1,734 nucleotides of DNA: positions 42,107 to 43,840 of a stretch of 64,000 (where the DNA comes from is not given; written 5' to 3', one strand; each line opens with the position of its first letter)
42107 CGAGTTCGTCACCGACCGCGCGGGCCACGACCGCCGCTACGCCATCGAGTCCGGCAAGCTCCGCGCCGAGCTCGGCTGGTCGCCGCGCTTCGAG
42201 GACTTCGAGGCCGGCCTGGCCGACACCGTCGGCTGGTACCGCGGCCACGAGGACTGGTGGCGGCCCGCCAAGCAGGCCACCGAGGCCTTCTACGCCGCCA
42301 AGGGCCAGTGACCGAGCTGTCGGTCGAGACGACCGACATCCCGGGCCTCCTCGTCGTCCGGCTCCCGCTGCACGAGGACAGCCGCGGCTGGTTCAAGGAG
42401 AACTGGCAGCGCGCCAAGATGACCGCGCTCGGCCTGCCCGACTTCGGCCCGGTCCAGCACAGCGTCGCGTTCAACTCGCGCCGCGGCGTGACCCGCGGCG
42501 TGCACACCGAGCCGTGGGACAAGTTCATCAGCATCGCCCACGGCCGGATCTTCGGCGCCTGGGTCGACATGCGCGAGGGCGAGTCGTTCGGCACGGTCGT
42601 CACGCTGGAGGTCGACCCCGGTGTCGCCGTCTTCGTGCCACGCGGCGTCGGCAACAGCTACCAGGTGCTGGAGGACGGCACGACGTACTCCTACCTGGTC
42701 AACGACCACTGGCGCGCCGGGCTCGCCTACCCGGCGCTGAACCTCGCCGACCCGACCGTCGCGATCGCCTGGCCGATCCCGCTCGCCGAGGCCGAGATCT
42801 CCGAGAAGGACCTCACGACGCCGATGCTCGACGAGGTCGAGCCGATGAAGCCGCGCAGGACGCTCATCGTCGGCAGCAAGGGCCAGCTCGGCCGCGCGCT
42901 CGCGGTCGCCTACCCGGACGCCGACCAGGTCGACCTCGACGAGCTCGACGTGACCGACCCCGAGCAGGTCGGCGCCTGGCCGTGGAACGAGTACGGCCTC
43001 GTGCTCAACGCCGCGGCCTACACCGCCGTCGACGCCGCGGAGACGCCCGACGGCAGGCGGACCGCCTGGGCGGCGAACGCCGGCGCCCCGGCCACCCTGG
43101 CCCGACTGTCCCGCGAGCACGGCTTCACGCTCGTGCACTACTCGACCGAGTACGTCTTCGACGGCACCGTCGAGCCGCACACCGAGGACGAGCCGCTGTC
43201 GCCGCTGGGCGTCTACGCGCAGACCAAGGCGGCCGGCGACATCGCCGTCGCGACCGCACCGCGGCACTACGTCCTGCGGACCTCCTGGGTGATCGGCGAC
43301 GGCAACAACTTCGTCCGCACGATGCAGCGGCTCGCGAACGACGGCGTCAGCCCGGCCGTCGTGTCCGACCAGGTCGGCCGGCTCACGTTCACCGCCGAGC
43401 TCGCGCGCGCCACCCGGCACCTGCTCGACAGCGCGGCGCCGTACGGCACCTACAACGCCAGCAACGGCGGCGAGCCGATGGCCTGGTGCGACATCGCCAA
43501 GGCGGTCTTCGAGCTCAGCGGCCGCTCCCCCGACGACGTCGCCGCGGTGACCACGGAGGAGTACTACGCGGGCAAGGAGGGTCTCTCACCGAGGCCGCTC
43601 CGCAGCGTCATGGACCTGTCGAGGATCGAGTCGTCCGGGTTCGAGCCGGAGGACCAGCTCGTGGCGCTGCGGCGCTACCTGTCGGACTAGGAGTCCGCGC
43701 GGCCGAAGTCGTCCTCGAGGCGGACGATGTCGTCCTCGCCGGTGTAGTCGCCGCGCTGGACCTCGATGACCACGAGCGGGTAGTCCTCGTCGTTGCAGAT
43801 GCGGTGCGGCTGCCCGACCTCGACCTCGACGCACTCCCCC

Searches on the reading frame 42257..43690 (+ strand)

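Call 64: search_protein_families(library=pfam, proteins=[window:42257-43690:+], max_evalue=0.001)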
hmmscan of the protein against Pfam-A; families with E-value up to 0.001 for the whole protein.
window:42257-43690:+ (477 aa): 3 families
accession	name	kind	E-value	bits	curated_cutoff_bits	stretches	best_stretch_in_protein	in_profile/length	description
PF04321.23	RmlD_sub_bind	-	2.3e-61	207.8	27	1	201-475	2-282/287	RmlD substrate binding domain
PF00908.23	dTDP_sugar_isom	-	1.7e-33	116.1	27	1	26-192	2-167/168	dTDP-4-dehydrorhamnose 3,5-epimerase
PF01370.27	Epimerase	-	1.6e-10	41.3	20.9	1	203-354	2-187/240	NAD dependent epimerase/dehydratase family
